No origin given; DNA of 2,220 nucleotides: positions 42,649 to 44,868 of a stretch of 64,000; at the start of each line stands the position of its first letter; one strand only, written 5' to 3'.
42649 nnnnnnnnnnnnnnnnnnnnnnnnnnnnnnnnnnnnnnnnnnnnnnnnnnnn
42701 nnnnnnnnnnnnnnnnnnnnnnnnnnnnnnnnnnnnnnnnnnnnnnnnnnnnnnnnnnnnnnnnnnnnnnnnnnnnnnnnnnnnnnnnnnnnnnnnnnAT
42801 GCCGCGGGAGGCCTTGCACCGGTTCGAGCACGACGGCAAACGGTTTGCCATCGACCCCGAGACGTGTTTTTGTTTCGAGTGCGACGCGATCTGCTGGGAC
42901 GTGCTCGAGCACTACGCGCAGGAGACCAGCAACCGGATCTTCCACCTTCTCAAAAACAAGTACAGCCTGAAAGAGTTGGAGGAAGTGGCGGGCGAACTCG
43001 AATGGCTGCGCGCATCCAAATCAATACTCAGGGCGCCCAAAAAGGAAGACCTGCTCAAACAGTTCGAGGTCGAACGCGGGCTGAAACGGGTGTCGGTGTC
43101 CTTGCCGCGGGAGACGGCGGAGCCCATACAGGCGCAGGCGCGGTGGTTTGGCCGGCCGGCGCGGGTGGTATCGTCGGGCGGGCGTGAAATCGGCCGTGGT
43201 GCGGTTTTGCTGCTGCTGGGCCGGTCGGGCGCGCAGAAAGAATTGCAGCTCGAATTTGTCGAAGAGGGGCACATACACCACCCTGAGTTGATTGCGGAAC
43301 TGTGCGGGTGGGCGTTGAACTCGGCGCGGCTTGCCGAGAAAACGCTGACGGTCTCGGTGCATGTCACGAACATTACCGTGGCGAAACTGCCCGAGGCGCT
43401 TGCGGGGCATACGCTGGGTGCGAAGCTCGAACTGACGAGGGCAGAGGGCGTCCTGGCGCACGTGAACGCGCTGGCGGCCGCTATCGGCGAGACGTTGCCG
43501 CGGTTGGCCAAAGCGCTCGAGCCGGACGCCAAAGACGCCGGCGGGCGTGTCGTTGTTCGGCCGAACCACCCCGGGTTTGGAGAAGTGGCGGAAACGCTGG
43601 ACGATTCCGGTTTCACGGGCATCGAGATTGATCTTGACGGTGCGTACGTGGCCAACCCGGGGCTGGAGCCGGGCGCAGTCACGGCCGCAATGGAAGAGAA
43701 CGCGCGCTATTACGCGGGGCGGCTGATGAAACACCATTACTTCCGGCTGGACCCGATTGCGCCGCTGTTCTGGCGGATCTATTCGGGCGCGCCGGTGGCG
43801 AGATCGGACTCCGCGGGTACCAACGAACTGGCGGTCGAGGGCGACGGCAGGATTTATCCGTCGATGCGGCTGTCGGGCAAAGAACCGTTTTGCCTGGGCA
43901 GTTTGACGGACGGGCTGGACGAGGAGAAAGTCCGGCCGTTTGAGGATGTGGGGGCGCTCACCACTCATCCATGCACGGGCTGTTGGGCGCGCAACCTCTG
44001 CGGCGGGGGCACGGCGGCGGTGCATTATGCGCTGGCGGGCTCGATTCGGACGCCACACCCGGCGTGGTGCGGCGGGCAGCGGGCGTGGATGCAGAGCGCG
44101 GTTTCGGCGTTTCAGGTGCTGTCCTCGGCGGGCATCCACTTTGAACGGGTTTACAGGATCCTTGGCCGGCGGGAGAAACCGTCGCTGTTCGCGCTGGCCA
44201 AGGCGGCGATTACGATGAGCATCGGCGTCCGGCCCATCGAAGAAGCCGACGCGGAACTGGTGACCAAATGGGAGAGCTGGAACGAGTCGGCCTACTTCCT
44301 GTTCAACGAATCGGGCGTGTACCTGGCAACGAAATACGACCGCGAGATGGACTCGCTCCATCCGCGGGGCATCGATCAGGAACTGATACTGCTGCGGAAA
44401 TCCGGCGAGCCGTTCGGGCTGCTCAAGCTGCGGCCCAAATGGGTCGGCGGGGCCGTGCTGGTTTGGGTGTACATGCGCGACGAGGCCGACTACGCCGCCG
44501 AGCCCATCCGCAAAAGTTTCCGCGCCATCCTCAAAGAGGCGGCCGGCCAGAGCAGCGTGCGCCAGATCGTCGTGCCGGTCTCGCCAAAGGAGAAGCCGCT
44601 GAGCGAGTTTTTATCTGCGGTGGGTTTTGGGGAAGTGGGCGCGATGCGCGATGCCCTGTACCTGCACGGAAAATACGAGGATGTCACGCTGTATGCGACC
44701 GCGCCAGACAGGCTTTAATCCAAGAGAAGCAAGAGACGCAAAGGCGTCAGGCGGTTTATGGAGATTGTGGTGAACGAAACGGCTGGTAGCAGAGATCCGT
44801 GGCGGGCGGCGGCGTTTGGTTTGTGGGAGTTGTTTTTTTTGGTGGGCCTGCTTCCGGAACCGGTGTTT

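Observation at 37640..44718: Candidate undescribed peptide-modification/export system: 4 MKH-peptides + 3 RimJ/L-type GNAT domains + CPBP protease + ABC-2 exporter + SAM-cluster-less SPASM maturase homologue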

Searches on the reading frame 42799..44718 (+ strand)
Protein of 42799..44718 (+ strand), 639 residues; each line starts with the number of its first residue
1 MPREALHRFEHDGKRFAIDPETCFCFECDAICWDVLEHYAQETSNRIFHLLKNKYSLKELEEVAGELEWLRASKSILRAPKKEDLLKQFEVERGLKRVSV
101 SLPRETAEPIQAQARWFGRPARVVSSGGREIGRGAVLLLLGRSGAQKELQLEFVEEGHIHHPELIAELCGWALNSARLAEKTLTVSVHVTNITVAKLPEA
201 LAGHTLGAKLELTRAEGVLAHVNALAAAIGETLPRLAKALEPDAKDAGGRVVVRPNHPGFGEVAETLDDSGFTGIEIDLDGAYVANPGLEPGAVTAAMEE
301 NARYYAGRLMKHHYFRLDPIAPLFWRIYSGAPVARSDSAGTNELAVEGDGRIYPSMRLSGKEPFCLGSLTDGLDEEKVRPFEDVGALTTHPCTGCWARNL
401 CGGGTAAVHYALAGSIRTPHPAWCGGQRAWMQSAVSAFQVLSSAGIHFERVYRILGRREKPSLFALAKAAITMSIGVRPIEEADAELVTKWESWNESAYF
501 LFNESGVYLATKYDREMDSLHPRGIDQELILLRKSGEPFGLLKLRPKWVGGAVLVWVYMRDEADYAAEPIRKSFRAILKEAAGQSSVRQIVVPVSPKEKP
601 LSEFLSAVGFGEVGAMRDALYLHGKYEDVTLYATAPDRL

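Call 3: search_protein_families(library=pfam, proteins=[window:42799-44718:+], max_evalue=0.01)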
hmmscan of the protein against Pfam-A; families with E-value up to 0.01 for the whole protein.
window:42799-44718:+ (639 aa): 1 family
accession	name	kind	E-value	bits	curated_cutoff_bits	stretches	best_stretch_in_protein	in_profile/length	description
PF13420.13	Acetyltransf_4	-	9e-05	23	24.3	1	478-630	2-154/155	Acetyltransferase (GNAT) domain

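Call 4: search_protein_families(library=ncbifam, proteins=[window:42799-44718:+], max_evalue=0.01)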
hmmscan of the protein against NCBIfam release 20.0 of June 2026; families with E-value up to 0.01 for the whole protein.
window:42799-44718:+ (639 aa): 12 families
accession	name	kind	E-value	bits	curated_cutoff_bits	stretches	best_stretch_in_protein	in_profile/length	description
NF040492.1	not_ScfB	exception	1.3e-19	70.4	855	2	338-435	347-445/450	ScfB-related radical SAM/SPASM orphan maturase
TIGR03974.1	rSAM_six_Cys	equivalog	1.6e-18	66.8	425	2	339-435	349-446/451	thioether cross-link-forming SCIFF peptide maturase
TIGR03906.1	quino_hemo_SAM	equivalog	5.7e-17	61.5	453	1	293-442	301-451/467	quinohemoprotein amine dehydrogenase maturation protein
TIGR04064.1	rSAM_nif11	equivalog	1.4e-14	53.7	518.7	1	339-459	336-454/459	nif11-like peptide radical SAM maturase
NF047865.1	rSAM_PapB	equivalog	1.8e-12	47.2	340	1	338-419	248-330/330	PapB family radical SAM/SPASM ranthipeptide maturase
TIGR04068.1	rSAM_ocin_clost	equivalog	1.1e-08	34.4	500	1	339-407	354-423/462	Cys-rich peptide radical SAM maturase CcpM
TIGR04085.1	rSAM_more_4Fe4S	domain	2e-07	31.3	27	1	339-420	3-89/93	SPASM domain-containing protein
NF035951.1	rSAM_RumMC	equivalog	3.2e-05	22.8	720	0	360-409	412-462/510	RumMC family radical SAM sactipeptide maturase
TIGR04115.1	rSAM_Cxxx_rpt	equivalog_domain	0.00017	21.2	350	1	342-405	256-326/359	radical SAM peptide maturase, CXXX-repeat target family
NF007539.0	PRK10151.1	equivalog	0.00075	19.2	184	1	558-634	98-174/179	50S ribosomal protein L7/L12-serine acetyltransferase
TIGR04280.1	geopep_mat_rSAM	hypoth_equivalog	0.002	17.2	400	1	342-415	331-402/428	geopeptide radical SAM maturase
TIGR04163.1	rSAM_cobopep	equivalog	0.0029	16.4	375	1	341-428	318-409/428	peptide-modifying radical SAM enzyme CbpB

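Call 7: find_homologous_proteins(query=window:42799-44718:+)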
Query window:42799-44718:+ (639 aa): 267 proteins with E <= 0.001 among 8000 candidates; the best 120 are listed.
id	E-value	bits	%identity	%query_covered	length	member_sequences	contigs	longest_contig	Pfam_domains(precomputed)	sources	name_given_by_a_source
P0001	0.0e+0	1463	100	100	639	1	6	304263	-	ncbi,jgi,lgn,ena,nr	ncbi:MAG TPA: SPASM domain-containing protein [Candidatus Bathyarchaeia archaeon]|nr:SPASM domain-co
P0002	0.0e+0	1312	89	100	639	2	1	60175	-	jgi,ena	-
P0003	0.0e+0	1296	87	100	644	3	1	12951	-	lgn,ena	-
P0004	0.0e+0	1294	87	100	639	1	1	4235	PF13420.14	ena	-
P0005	0.0e+0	1263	85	100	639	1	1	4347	PF13420.14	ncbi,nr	ncbi:MAG: GNAT family N-acetyltransferase [Candidatus Hydrogenedentes bacterium]|nr:GNAT family N-ac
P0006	0.0e+0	1099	74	100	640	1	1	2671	-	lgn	-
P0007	0.0e+0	1085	74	100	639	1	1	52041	PF13420.14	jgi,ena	-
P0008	5.1e-269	913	62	100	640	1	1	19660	-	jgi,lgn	jgi:uncharacterized protein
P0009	1.6e-267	908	61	100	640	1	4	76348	PF13420.14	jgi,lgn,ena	jgi:uncharacterized protein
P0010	1.9e-267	907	61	100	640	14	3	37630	PF13420.14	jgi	jgi:uncharacterized protein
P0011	8.2e-266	902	62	98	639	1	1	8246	-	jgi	-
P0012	4.0e-265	900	61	100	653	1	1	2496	-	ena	-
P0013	1.1e-263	895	61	100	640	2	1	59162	-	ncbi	-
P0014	2.7e-261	887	61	99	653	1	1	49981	-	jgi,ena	-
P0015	1.6e-258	878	61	99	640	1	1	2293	-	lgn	-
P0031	5.7e-244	830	59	100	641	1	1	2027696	PF13420.14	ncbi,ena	-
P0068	6.0e-230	783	53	100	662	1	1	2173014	-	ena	-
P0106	3.9e-208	711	50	100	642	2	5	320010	-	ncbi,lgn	-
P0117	1.2e-205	703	50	99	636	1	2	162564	-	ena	-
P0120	1.1e-203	697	50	100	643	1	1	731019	-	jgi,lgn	jgi:uncharacterized protein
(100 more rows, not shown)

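Call 9: find_encoding_contigs(protein=P0120, flank=10000, max_places=2)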
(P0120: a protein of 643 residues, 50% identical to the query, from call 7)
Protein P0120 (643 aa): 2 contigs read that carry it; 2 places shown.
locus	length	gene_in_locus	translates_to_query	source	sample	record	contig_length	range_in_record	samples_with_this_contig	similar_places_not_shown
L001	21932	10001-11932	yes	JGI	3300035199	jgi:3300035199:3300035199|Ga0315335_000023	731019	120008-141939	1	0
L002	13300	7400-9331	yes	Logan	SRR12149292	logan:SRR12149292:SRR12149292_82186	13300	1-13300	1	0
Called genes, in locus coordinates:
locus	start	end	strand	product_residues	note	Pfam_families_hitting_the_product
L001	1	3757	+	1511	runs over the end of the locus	PF00310:GATase_2, PF04898:Glu_syn_central, PF01645:Glu_synthase, PF01493:GXGXG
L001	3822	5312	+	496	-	PF14691:Fer4_20, PF00070:Pyr_redox (faint), PF01266:DAO (weak), PF01593:Amino_oxidase (weak), PF03486:HI0933_like (faint), PF07992:Pyr_redox_2, PF12831:FAD_oxidored (weak), PF13450:NAD_binding_8, +1 more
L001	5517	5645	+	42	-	-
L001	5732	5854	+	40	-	-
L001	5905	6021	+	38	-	-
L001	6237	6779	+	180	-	-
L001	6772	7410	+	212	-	PF13302:Acetyltransf_3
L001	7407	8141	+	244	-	PF02517:Rce1-like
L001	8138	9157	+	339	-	PF00005:ABC_tran, PF02463:SMC_N (faint), PF13304:AAA_21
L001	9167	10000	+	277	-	-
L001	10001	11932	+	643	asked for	-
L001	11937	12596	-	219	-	PF08534:Redoxin, PF00578:AhpC-TSA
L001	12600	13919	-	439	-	PF05496:RuvB_N, PF00158:Sigma54_activat (faint), PF01078:Mg_chelatase (faint), PF13173:AAA_14 (weak), PF13191:AAA_16 (faint), PF00004:AAA, PF16193:AAA_assoc_2, PF12002:MgsA_C, +2 more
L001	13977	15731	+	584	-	-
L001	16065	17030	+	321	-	PF01118:Semialdhyde_dh, PF22698:Semialdhyde_dhC_1, PF02774:Semialdhyde_dhC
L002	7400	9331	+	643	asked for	-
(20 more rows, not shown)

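Call 10: find_encoding_contigs(protein=P0068, flank=10000, max_places=2)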
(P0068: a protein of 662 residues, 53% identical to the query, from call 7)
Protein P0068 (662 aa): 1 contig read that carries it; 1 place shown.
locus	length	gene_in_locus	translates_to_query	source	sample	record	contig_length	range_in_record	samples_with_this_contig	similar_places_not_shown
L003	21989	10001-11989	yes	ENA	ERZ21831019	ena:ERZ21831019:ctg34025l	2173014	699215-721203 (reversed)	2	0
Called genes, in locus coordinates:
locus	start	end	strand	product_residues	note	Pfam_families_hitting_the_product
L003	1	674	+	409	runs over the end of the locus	PF00162:PGK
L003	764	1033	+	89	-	PF00312:Ribosomal_S15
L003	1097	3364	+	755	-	PF01138:RNase_PH, PF03725:RNase_PH_C, PF03726:PNPase, PF01138:RNase_PH, PF00013:KH_1, PF00575:S1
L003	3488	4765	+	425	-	PF00675:Peptidase_M16, PF05193:Peptidase_M16_C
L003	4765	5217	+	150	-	PF00692:dUTPase, PF22769:DCD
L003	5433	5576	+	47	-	-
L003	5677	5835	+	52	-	-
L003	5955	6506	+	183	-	-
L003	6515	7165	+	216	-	PF13302:Acetyltransf_3, PF13420:Acetyltransf_4 (weak)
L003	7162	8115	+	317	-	PF02517:Rce1-like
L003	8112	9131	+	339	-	PF00005:ABC_tran, PF13304:AAA_21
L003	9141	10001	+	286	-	PF12698:ABC2_membrane_3 (weak)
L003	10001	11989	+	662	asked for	-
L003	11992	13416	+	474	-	PF13524:Glyco_trans_1_2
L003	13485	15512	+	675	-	PF13524:Glyco_trans_1_2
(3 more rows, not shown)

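Call 14: find_related_loci(query=window:42799-44718:+, collection=genome_contigs, flank=9000)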
Query window:42799-44718:+ (639 aa) in genome_contigs; peptide patterns used: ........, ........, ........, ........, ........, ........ (x = any residue, [..] = any of these).
28 stretches matched a pattern; 1 encode a relative of the query (tblastn E <= 1e-3); 1 distinct loci.
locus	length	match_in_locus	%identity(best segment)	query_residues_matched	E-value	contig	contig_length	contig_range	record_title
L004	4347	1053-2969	85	1-639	0e+0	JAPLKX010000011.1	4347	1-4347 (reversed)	MAG: Candidatus Hydrogenedentota bacterium isolate LacPavin_0920_SED5_MAG_60_9 LacPavin_0920_SED5_scaffold_1909611, whol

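Call 17: find_encoding_contigs(protein=P0031, flank=10000, max_places=1)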
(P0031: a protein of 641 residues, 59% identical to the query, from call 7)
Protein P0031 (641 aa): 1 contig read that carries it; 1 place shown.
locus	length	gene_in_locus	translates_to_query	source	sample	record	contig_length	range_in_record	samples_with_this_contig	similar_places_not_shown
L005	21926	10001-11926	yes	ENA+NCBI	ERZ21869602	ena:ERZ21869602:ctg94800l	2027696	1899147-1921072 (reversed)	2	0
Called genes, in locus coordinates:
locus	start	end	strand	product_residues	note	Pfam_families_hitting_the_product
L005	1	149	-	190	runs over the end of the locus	PF03886:ABC_trans_aux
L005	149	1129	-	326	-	PF02470:MlaD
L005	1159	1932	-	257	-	PF00005:ABC_tran, PF13304:AAA_21 (weak)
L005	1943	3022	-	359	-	PF02405:MlaE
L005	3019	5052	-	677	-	PF22745:Nlig-Ia, PF01653:DNA_ligase_aden, PF03120:OB_DNA_ligase, PF03119:DNA_ligase_ZBD (weak), PF14520:HHH_5 (faint), PF12826:HHH_2, PF00533:BRCT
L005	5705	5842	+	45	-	-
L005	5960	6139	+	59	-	-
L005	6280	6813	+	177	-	PF13302:Acetyltransf_3 (weak)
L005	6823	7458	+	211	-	PF13302:Acetyltransf_3, PF13420:Acetyltransf_4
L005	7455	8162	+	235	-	PF02517:Rce1-like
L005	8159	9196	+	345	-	PF00005:ABC_tran, PF13304:AAA_21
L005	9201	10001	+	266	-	-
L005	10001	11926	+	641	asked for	PF13420:Acetyltransf_4 (faint)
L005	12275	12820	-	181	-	PF24038:DUF7347, PF25213:HVO_A0261_N (weak), PF01022:HTH_5 (weak), PF12840:HTH_20 (weak)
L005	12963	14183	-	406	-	PF05448:AXE1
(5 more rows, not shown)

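Call 18: find_encoding_contigs(protein=P0106, flank=10000, max_places=1)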
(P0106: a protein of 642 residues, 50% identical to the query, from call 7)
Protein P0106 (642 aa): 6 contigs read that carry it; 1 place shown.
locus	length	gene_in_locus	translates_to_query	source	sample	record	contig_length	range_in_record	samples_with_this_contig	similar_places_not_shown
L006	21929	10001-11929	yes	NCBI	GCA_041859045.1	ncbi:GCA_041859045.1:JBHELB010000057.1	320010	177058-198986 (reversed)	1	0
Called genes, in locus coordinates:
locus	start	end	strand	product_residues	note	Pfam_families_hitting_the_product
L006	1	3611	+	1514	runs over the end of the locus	PF00310:GATase_2, PF04898:Glu_syn_central, PF01645:Glu_synthase, PF01493:GXGXG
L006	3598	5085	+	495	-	PF14691:Fer4_20, PF13738:Pyr_redox_3 (faint), PF01266:DAO (weak), PF01593:Amino_oxidase (weak), PF07992:Pyr_redox_2, PF12831:FAD_oxidored (weak), PF13450:NAD_binding_8, PF07992:Pyr_redox_2, +1 more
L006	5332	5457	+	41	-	-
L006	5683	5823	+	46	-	-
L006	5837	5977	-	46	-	-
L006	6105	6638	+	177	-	PF13302:Acetyltransf_3, PF13420:Acetyltransf_4 (weak)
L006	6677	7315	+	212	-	PF13302:Acetyltransf_3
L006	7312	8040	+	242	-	PF02517:Rce1-like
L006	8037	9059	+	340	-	PF00005:ABC_tran, PF13304:AAA_21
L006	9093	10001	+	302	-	PF12698:ABC2_membrane_3 (weak)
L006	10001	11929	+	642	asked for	-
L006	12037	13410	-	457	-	PF05167:DUF711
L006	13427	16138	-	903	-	PF22680:Glyco_hydro_123_N_2 (faint), PF13320:GH123_cat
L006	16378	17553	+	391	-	PF00696:AA_kinase, PF01472:PUA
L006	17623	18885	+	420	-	PF00171:Aldedh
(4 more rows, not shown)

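Call 19: find_encoding_contigs(protein=P0117, flank=10000, max_places=1)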
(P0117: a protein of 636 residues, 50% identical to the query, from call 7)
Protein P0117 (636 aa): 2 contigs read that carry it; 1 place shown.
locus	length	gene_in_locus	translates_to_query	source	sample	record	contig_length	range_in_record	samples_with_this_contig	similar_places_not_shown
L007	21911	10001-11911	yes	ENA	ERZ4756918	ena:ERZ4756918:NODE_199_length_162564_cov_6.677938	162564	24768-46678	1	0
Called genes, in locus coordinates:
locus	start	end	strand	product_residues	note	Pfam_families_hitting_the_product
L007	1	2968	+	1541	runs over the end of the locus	PF00310:GATase_2, PF04898:Glu_syn_central, PF01645:Glu_synthase, PF01493:GXGXG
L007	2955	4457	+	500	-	PF14691:Fer4_20, PF00070:Pyr_redox (weak), PF01266:DAO (weak), PF01494:FAD_binding_3 (weak), PF01593:Amino_oxidase (weak), PF07992:Pyr_redox_2, PF12831:FAD_oxidored (weak), PF13450:NAD_binding_8, +1 more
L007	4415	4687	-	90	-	-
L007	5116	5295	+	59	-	-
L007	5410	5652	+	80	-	-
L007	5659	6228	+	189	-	PF13302:Acetyltransf_3 (weak)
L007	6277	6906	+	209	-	PF13302:Acetyltransf_3, PF13420:Acetyltransf_4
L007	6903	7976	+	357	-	PF02517:Rce1-like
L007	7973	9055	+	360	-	PF00005:ABC_tran, PF13304:AAA_21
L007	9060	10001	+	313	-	-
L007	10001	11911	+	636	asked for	-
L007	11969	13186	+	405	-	PF01408:GFO_IDH_MocA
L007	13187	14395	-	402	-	PF01073:3Beta_HSD, PF01370:Epimerase, PF04321:RmlD_sub_bind, PF07993:NAD_binding_4, PF16363:GDP_Man_Dehyd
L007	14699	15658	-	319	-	PF00248:Aldo_ket_red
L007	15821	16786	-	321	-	PF00248:Aldo_ket_red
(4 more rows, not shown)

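Call 21: search_protein_representatives(protein=window:42799-44718:+)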
Query: 639 residues. Proteins with E-value up to 0.001 (for the whole library): 1031; up to 1e-10: 121; up to 1e-30: 50. The best 150 are listed.
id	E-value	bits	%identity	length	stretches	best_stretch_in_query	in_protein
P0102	1.3e-211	721.2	51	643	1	1-634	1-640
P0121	6.2e-180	616.5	61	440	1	201-637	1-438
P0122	1.2e-173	595.8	44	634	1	1-633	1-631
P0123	7.9e-173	593.1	48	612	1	5-633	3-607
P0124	4.3e-163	560.9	47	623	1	1-633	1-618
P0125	8.3e-161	553.4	46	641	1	1-633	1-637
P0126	4.9e-160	550.8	46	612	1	5-634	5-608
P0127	1.0e-158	546.5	48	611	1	3-635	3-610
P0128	3.8e-156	538.0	46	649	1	5-635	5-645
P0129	7.4e-156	537.0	47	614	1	5-633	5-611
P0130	1.5e-154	532.7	44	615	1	2-635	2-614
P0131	1.4e-153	529.5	44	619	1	1-633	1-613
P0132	4.3e-153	527.9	44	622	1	5-632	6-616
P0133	8.4e-153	526.9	46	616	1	2-635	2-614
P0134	5.8e-152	524.2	45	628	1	5-632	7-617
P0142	2.9e-134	465.7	42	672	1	1-633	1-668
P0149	4.4e-108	379.2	38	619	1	4-632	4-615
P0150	3.8e-100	353.0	38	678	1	5-633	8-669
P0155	2.9e-69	251.0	31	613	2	257-633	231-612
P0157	1.1e-60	222.6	30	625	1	3-637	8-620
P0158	1.3e-60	222.4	37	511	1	4-461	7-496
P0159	3.4e-59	217.7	28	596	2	264-632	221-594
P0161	8.9e-52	193.2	28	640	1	4-632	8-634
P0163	7.0e-42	160.5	28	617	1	4-631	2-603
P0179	4.7e-21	91.7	23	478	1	6-444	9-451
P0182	6.3e-18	81.3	26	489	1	2-429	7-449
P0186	1.0e-16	77.3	32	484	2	316-444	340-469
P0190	1.5e-15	73.5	23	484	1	5-428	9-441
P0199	5.9e-14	68.2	25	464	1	4-434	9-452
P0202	1.1e-13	67.3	26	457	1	6-435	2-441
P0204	1.5e-13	66.9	28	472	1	7-407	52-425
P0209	2.7e-13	66.1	24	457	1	5-439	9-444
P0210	4.6e-13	65.3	22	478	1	2-436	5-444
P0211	7.1e-13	64.7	25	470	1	5-448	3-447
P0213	7.8e-13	64.5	25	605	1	4-429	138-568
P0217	1.8e-12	63.3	28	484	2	297-443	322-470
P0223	4.1e-12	62.1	25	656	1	3-424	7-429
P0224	5.8e-12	61.7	23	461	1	6-438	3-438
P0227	9.0e-12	61.0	25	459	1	7-439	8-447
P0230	1.3e-11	60.5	35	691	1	248-434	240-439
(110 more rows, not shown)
